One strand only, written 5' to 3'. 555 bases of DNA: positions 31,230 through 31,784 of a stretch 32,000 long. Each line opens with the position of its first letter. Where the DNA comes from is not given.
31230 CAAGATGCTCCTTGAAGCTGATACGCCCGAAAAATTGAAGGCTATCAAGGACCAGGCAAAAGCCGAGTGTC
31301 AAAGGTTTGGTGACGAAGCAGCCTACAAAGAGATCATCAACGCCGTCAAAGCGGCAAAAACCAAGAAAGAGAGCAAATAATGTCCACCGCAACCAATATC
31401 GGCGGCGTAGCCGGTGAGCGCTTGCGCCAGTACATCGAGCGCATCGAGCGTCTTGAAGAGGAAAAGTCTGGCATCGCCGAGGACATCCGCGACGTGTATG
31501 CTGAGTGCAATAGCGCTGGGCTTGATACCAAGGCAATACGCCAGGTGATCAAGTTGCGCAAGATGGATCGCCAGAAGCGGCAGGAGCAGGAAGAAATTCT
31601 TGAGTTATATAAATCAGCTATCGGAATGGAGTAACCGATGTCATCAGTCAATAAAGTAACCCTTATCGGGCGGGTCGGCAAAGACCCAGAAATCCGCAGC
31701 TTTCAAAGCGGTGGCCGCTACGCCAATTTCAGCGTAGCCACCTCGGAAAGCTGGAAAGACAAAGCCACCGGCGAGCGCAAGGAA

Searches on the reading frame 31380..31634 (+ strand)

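Call 69: search_protein_families(library=phrogs, proteins=[window:31380-31634:+], max_evalue=0.001)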
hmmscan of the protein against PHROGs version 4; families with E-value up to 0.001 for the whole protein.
window:31380-31634:+ (84 aa): 2 families
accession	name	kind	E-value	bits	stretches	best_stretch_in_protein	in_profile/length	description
phrog_4212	-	unknown function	1.6e-30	107.5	1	4-83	272-351/353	-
phrog_639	-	transcription regulation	5.4e-05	24.4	1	11-80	17-89/95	transcriptional regulator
